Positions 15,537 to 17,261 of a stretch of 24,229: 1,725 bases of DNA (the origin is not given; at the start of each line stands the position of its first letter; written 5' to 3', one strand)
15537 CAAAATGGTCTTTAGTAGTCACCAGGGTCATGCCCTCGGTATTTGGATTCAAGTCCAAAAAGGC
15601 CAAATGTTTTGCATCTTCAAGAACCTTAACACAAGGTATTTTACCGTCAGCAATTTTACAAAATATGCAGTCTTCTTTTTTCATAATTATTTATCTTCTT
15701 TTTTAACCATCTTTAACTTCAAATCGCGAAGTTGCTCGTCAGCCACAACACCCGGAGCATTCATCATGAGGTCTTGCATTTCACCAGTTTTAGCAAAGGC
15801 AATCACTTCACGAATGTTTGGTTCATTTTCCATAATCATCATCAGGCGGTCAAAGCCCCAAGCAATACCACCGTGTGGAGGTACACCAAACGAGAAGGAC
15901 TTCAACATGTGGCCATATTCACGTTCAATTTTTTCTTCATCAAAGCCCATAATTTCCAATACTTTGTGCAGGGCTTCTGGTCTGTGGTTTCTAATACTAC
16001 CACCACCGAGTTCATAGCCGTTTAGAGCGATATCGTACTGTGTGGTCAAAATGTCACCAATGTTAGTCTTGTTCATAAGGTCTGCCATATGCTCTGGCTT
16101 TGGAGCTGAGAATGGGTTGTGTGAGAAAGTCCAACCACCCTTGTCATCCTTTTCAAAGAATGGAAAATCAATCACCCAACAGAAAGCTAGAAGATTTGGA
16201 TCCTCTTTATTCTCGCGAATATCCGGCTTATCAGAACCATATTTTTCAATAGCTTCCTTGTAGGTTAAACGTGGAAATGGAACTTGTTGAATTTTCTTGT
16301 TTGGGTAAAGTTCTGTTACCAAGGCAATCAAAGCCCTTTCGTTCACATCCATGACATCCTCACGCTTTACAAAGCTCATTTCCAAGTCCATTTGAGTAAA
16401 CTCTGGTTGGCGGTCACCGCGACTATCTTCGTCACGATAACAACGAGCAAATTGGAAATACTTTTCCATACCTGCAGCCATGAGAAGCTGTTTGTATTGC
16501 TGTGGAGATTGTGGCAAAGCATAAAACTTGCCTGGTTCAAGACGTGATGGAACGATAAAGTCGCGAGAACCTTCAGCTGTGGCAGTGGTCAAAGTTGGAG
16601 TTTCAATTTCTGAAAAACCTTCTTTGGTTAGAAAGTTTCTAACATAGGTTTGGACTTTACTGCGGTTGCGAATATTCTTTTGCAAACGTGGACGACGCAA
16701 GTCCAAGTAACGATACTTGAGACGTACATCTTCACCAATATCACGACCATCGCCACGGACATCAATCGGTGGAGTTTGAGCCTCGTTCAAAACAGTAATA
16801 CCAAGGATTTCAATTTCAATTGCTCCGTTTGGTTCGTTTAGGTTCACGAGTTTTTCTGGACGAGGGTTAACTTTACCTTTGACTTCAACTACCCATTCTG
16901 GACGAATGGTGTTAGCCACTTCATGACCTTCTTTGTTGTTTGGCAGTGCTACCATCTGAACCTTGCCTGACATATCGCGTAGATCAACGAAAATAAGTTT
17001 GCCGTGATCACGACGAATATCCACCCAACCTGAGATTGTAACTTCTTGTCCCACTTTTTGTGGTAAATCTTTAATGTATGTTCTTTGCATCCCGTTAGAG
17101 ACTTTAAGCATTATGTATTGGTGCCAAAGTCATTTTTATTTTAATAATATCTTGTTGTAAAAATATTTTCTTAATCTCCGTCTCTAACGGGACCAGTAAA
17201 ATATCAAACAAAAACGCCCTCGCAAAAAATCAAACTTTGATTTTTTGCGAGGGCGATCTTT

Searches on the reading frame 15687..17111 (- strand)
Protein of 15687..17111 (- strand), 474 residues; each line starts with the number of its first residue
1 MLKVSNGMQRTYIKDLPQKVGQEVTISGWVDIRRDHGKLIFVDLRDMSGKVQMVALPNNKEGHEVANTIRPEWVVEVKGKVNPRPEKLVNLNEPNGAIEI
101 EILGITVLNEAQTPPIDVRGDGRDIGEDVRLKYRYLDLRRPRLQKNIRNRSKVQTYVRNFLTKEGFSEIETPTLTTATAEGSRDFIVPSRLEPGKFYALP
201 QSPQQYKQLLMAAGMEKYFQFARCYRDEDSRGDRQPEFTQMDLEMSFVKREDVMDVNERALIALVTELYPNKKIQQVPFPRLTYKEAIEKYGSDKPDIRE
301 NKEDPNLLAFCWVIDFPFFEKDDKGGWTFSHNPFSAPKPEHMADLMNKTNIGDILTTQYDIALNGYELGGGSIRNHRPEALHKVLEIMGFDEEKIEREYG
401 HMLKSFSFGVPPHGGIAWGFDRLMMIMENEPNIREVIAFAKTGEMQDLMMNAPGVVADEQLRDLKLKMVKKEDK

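Call 10: search_protein_families(library=ncbifam, proteins=[window:15687-17111:-])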
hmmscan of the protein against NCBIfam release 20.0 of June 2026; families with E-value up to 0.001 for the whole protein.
window:15687-17111:- (474 aa): 16 families
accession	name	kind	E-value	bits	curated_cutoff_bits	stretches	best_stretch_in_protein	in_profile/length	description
NF001750.0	PRK00476.1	equivalog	2.7e-187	623.7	443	2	18-301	15-296/590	aspartate--tRNA ligase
TIGR00459.1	aspS_bact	equivalog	1.6e-173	578.2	373.85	2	8-302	2-292/586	aspartate--tRNA ligase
NF009460.0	PRK12820.1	equivalog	1.4e-124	416.8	1379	2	13-299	26-322/723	bifunctional aspartyl-tRNA synthetase/aspartyl/glutamyl-tRNA amidotransferase subunit C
NF003483.0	PRK05159.1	equivalog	2.2e-72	244.3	353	1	8-440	3-430/438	aspartate--tRNA(Asn) ligase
TIGR00458.1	aspS_nondisc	equivalog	6.9e-63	213.1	368.4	1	14-441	4-421/428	aspartate--tRNA(Asn) ligase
NF003037.0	PRK03932.1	equivalog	6.8e-42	144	414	2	9-272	2-266/451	asparagine--tRNA ligase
NF001756.1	PRK00484.1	subfamily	4.7e-38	131.1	468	1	17-440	47-483/488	lysine--tRNA ligase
TIGR00457.1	asnS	equivalog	5e-36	124.5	342.6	1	12-443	7-450/455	asparagine--tRNA ligase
TIGR00499.1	lysS_bact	equivalog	6.6e-36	124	427.6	2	18-293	50-326/496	lysine--tRNA ligase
NF002821.0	PRK02983.1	equivalog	1.8e-27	95.8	742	2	15-249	653-880/1102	bifunctional lysylphosphatidylglycerol synthetase/lysine--tRNA ligase LysX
NF009101.0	PRK12445.1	subfamily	6.9e-27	94.1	1026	1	21-293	65-338/505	lysine--tRNA ligase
TIGR00462.1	genX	equivalog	3.9e-22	79.1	286.9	2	148-296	2-147/304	EF-P lysine aminoacylase EpmA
NF005054.0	PRK06462.1-4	equivalog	2.1e-18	66.5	309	1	134-323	12-219/318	asparagine synthetase A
NF006828.0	PRK09350.1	equivalog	1.6e-17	63.8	264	2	145-291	14-156/325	elongation factor P--(R)-beta-lysine ligase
NF005052.0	PRK06462.1-1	equivalog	5.4e-12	45.4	368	1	124-269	28-174/353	asparagine synthetase A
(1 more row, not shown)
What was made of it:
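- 15687..17111 (-): aspS, bacterial-type aspartyl-tRNA synthetase without the GAD insertion (474 aa), the gene controlled by copy 1. NCBIfam NF001750, E 2.7e-187, matched in two stretches (call 10).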

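Call 12: find_encoding_contigs(protein=window:15687-17111:-, flank=10000, max_places=10)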
Protein window:15687-17111:- (474 aa): 5 contigs read that carry it; 4 places shown.
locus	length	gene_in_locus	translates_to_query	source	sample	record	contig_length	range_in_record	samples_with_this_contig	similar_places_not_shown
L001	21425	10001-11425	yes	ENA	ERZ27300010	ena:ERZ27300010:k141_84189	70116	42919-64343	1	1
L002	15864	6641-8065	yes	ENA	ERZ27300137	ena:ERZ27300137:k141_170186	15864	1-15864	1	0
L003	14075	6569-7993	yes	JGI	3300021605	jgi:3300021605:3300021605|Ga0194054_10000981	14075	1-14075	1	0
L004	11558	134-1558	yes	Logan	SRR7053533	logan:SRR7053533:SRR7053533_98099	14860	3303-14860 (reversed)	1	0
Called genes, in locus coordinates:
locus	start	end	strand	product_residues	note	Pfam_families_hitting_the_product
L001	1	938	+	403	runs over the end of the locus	PF00579:tRNA-synt_1b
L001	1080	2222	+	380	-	PF00591:Glycos_transf_3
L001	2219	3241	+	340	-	PF08240:ADH_N, PF00107:ADH_zinc_N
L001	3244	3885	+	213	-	PF13419:HAD_2 (weak)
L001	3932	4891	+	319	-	PF00579:tRNA-synt_1b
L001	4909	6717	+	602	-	PF00005:ABC_tran, PF02463:SMC_N (faint), PF13304:AAA_21 (faint)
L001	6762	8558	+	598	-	PF00664:ABC_membrane, PF00005:ABC_tran, PF02463:SMC_N (faint), PF13304:AAA_21 (faint)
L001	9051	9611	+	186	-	PF13353:Fer4_12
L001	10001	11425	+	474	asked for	PF01336:tRNA_anti-codon, PF00152:tRNA-synt_2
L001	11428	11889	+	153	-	PF11969:DcpS_C (faint), PF01230:HIT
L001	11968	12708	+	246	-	PF02616:SMC_ScpA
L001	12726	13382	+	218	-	PF04079:SMC_ScpB, PF01047:MarR (faint)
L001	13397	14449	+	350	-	PF00768:Peptidase_S11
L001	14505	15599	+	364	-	PF00953:Glycos_transf_4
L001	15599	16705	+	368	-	PF01098:FTSW_RODA_SPOVE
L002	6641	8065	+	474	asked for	PF01336:tRNA_anti-codon, PF00152:tRNA-synt_2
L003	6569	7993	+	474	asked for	PF01336:tRNA_anti-codon, PF00152:tRNA-synt_2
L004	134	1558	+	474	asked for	PF01336:tRNA_anti-codon, PF00152:tRNA-synt_2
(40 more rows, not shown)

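Call 15: find_homologous_proteins(query=window:15687-17111:-, max_evalue=1e-80)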
Query window:15687-17111:- (474 aa): 8000 proteins with E <= 1e-80 among 8000 candidates; the best 120 are listed.
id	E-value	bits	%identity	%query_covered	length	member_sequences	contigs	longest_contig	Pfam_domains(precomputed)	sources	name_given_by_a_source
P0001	0.0e+0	1066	99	99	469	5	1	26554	PF01336.32,PF00152.26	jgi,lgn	jgi:aspartyl-tRNA synthetase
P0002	9.4e-273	923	84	97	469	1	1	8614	PF01336.32,PF00152.26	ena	-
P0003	4.1e-272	921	84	97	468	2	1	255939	PF01336.32,PF00152.26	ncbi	ncbi:MAG: aspartate--tRNA ligase [Minisyncoccia bacterium]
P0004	4.4e-270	914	83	98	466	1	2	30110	PF01336.32,PF00152.26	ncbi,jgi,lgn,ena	-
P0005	2.8e-269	911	83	98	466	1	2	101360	PF01336.32,PF00152.26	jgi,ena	-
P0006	9.7e-261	883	80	99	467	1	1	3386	PF01336.32,PF00152.26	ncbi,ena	-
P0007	1.4e-260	883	81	97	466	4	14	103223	PF01336.32,PF00152.26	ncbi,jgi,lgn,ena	jgi:aspartyl-tRNA synthetase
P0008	1.6e-255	866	78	99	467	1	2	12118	PF01336.32,PF00152.26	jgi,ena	-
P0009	2.4e-251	852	79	99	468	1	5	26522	PF01336.32,PF00152.26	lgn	-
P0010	8.0e-251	850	79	99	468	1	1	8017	PF01336.32,PF00152.26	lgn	-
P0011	8.5e-251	850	80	99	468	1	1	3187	PF01336.32,PF00152.26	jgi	-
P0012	9.1e-251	850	79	99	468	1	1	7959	PF01336.32,PF00152.26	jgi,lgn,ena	-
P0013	6.4e-250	847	78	98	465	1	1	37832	PF01336.32,PF00152.26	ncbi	-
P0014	9.6e-250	847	80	99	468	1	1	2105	PF01336.32,PF00152.26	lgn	-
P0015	1.2e-249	847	79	99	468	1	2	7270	PF01336.32,PF00152.26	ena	-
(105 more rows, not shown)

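Call 17: find_encoding_contigs(protein=P0001, flank=7000, max_places=3)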
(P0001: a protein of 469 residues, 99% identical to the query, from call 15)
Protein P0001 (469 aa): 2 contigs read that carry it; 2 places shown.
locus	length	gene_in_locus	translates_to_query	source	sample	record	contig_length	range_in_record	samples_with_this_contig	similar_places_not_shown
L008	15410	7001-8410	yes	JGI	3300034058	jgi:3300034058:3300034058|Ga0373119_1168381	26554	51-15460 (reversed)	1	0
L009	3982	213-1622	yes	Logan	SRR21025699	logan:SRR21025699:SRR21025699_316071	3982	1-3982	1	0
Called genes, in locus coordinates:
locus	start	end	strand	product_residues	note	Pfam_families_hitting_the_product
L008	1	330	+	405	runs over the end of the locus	PF00579:tRNA-synt_1b, PF22421:SYY_C-terminal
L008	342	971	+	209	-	-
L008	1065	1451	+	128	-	PF00334:NDK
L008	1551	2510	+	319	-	PF00579:tRNA-synt_1b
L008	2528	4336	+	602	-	PF02463:SMC_N (faint), PF00005:ABC_tran, PF13304:AAA_21 (faint)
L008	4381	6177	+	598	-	PF00664:ABC_membrane, PF00005:ABC_tran, PF02463:SMC_N (weak), PF13304:AAA_21 (faint)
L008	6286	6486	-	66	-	-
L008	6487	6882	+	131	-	PF02452:PemK_toxin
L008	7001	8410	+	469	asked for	PF01336:tRNA_anti-codon, PF00152:tRNA-synt_2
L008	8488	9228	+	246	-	PF02616:SMC_ScpA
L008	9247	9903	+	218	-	PF04079:SMC_ScpB, PF01047:MarR (faint)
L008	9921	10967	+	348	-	PF00768:Peptidase_S11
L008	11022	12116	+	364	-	PF00953:Glycos_transf_4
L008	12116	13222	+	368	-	PF01098:FTSW_RODA_SPOVE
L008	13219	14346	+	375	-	PF03033:Glyco_transf_28, PF04101:Glyco_tran_28_C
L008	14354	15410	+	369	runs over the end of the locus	?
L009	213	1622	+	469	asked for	PF01336:tRNA_anti-codon, PF00152:tRNA-synt_2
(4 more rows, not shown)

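Call 18: find_encoding_contigs(protein=P0003, flank=7000, max_places=3)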
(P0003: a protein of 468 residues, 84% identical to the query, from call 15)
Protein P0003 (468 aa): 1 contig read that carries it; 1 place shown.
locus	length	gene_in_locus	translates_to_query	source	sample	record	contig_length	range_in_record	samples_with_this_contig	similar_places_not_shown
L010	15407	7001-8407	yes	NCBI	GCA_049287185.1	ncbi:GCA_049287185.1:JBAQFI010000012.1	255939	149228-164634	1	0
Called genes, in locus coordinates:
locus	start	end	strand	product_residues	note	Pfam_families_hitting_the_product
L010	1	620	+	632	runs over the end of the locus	PF00012:HSP70, PF06723:MreB_Mbl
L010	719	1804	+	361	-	PF00226:DnaJ, PF01556:DnaJ_C, PF00684:DnaJ_CXXCXGXG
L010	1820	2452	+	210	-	PF00702:Hydrolase (weak), PF13419:HAD_2, PF13242:Hydrolase_like (weak)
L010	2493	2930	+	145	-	-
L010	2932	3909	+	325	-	PF00579:tRNA-synt_1b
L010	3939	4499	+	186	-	PF00583:Acetyltransf_1, PF13673:Acetyltransf_10, PF13508:Acetyltransf_7, PF08445:FR47 (weak)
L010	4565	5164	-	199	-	PF00574:CLP_protease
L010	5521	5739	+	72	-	PF07866:DUF1653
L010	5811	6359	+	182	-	PF02661:Fic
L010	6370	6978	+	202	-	PF12917:YfbR-like (weak), PF13023:HD_3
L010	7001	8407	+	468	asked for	PF01336:tRNA_anti-codon, PF00152:tRNA-synt_2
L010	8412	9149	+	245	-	PF02616:SMC_ScpA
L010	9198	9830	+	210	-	PF04079:SMC_ScpB, PF13463:HTH_27 (faint), PF01047:MarR (faint)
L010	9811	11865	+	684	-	PF13415:Beta-prop_FBX42, PF24981:Beta-prop_ATRN-LZTR1 (faint), PF01344:Kelch_1 (faint), PF24681:Kelch_KLHDC2_KLHL20_DRC7, PF13415:Beta-prop_FBX42, PF24681:Kelch_KLHDC2_KLHL20_DRC7 (weak), PF13354:Beta-lactamase2, PF00768:Peptidase_S11, +1 more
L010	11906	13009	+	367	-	PF00953:Glycos_transf_4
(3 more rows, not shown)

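Call 19: find_encoding_contigs(protein=P0005, flank=7000, max_places=3)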
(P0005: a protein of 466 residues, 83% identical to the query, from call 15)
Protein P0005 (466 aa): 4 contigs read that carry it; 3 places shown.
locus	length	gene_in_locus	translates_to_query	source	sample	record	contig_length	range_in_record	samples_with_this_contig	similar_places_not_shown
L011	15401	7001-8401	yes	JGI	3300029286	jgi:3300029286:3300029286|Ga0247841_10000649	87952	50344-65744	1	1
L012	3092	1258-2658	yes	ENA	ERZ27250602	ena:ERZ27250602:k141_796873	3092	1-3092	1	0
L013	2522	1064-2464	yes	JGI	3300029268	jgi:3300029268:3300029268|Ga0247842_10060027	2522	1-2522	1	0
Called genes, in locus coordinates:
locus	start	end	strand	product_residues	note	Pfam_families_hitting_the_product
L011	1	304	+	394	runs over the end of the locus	PF00579:tRNA-synt_1b, PF22421:SYY_C-terminal, PF01479:S4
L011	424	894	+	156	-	-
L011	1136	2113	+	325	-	PF00579:tRNA-synt_1b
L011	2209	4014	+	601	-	PF13304:AAA_21 (faint), PF00005:ABC_tran, PF02463:SMC_N (faint)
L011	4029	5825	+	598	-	PF00664:ABC_membrane, PF00005:ABC_tran, PF02463:SMC_N (faint), PF13304:AAA_21 (faint)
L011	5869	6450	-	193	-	PF00574:CLP_protease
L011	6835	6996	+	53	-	-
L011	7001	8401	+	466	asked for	PF01336:tRNA_anti-codon, PF00152:tRNA-synt_2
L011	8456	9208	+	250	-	PF03575:Peptidase_S51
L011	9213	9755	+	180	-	PF13302:Acetyltransf_3, PF13420:Acetyltransf_4, PF00583:Acetyltransf_1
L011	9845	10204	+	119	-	-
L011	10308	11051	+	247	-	PF02616:SMC_ScpA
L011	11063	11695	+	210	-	PF04079:SMC_ScpB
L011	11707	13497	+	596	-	PF13415:Beta-prop_FBX42, PF24681:Kelch_KLHDC2_KLHL20_DRC7, PF24981:Beta-prop_ATRN-LZTR1 (faint), PF01344:Kelch_1 (faint), PF13415:Beta-prop_FBX42, PF24681:Kelch_KLHDC2_KLHL20_DRC7, PF13415:Beta-prop_FBX42, PF02557:VanY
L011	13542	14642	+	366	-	PF00953:Glycos_transf_4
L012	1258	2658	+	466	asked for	PF01336:tRNA_anti-codon, PF00152:tRNA-synt_2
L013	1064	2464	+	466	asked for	PF01336:tRNA_anti-codon, PF00152:tRNA-synt_2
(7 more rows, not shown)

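Call 20: find_encoding_contigs(protein=P0007, flank=7000, max_places=3)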
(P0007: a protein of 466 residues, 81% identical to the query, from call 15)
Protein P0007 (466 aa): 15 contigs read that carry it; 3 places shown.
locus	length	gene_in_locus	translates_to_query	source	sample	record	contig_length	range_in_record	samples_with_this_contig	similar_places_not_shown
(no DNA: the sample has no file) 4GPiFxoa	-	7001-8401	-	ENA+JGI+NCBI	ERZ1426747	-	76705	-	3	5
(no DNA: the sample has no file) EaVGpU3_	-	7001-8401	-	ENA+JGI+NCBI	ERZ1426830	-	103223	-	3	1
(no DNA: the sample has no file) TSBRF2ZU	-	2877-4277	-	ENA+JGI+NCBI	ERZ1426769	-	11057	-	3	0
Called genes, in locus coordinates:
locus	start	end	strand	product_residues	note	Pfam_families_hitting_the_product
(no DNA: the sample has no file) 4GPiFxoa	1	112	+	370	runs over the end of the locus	PF16656:Pur_ac_phosph_N (faint)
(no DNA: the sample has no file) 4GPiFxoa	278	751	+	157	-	-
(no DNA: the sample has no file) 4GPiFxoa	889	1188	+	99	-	-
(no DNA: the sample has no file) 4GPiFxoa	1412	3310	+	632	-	PF00012:HSP70, PF06723:MreB_Mbl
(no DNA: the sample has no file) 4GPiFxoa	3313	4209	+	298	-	PF00226:DnaJ, PF01556:DnaJ_C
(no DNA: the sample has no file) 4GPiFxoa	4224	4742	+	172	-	-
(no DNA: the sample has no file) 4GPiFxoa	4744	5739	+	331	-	PF00579:tRNA-synt_1b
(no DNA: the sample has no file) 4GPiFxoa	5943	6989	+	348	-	PF13310:Virulence_RhuM, PF02661:Fic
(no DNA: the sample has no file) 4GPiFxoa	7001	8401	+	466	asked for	PF01336:tRNA_anti-codon, PF00152:tRNA-synt_2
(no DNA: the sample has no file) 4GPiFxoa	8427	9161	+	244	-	PF02616:SMC_ScpA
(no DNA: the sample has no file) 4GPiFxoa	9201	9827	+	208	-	PF04079:SMC_ScpB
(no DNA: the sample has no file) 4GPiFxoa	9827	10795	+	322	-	PF00768:Peptidase_S11, PF13354:Beta-lactamase2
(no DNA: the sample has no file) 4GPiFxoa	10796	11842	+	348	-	PF00953:Glycos_transf_4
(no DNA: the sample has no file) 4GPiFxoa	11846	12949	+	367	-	PF01098:FTSW_RODA_SPOVE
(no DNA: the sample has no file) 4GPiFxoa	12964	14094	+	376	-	PF03033:Glyco_transf_28, PF04101:Glyco_tran_28_C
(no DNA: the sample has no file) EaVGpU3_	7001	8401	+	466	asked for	PF01336:tRNA_anti-codon, PF00152:tRNA-synt_2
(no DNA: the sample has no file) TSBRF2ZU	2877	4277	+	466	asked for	PF01336:tRNA_anti-codon, PF00152:tRNA-synt_2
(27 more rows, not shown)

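Call 60: search_protein_families(library=pfam, proteins=[L008:6487-6882:+], max_evalue=0.001)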
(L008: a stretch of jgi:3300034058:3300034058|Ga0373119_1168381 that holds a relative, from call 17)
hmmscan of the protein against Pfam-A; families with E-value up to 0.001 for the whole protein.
L008:6487-6882:+ (131 aa): 1 family
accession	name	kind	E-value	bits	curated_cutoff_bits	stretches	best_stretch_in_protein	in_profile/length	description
PF02452.23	PemK_toxin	-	1.4e-15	57.8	23.1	1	30-130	3-108/109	PemK-like, MazF-like toxin of type II toxin-antitoxin system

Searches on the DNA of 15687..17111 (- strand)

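Call 21: search_rna_families(sources=[L008, L010, L011, L013], threshold=evalue, max_evalue=1, show_alignments=3)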
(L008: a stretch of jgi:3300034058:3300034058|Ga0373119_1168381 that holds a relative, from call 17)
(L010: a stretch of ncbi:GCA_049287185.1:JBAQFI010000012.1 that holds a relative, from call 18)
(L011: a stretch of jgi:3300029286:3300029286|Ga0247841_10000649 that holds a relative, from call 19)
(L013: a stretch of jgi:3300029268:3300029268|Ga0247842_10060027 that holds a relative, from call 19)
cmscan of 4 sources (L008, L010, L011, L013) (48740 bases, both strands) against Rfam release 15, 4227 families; matches with E-value up to 1: 8.
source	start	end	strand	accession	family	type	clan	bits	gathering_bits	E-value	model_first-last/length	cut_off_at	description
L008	10336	10442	-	RF00377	snoU6-53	Gene; snRNA; snoRNA; CD-box;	-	29.7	36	0.015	1-110/110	no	Small nucleolar RNA U6-53/MBII-28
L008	6255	6396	+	RF00230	T-box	Cis-reg; leader;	-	27.2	93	0.033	1-219/219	no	T-box leader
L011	6738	6815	-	RF04070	MIR6440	Gene; miRNA;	-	26.7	95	0.65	1-108/108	no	MIR6440 microRNA precursor family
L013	801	878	-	RF04070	MIR6440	Gene; miRNA;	-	26.7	95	0.65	1-108/108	no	MIR6440 microRNA precursor family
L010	5434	5466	+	RF00230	T-box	Cis-reg; leader;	-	22.3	93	0.58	183-216/219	no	T-box leader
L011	6599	6752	+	RF00230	T-box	Cis-reg; leader;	-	21.9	93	0.74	1-219/219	no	T-box leader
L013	662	815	+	RF00230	T-box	Cis-reg; leader;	-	21.9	93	0.74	1-219/219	no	T-box leader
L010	5432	5599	+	RF02749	Ncrwmel02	Gene; sRNA;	-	20.1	290.8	0.83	1-251/251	no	Wolbachia sRNA mel02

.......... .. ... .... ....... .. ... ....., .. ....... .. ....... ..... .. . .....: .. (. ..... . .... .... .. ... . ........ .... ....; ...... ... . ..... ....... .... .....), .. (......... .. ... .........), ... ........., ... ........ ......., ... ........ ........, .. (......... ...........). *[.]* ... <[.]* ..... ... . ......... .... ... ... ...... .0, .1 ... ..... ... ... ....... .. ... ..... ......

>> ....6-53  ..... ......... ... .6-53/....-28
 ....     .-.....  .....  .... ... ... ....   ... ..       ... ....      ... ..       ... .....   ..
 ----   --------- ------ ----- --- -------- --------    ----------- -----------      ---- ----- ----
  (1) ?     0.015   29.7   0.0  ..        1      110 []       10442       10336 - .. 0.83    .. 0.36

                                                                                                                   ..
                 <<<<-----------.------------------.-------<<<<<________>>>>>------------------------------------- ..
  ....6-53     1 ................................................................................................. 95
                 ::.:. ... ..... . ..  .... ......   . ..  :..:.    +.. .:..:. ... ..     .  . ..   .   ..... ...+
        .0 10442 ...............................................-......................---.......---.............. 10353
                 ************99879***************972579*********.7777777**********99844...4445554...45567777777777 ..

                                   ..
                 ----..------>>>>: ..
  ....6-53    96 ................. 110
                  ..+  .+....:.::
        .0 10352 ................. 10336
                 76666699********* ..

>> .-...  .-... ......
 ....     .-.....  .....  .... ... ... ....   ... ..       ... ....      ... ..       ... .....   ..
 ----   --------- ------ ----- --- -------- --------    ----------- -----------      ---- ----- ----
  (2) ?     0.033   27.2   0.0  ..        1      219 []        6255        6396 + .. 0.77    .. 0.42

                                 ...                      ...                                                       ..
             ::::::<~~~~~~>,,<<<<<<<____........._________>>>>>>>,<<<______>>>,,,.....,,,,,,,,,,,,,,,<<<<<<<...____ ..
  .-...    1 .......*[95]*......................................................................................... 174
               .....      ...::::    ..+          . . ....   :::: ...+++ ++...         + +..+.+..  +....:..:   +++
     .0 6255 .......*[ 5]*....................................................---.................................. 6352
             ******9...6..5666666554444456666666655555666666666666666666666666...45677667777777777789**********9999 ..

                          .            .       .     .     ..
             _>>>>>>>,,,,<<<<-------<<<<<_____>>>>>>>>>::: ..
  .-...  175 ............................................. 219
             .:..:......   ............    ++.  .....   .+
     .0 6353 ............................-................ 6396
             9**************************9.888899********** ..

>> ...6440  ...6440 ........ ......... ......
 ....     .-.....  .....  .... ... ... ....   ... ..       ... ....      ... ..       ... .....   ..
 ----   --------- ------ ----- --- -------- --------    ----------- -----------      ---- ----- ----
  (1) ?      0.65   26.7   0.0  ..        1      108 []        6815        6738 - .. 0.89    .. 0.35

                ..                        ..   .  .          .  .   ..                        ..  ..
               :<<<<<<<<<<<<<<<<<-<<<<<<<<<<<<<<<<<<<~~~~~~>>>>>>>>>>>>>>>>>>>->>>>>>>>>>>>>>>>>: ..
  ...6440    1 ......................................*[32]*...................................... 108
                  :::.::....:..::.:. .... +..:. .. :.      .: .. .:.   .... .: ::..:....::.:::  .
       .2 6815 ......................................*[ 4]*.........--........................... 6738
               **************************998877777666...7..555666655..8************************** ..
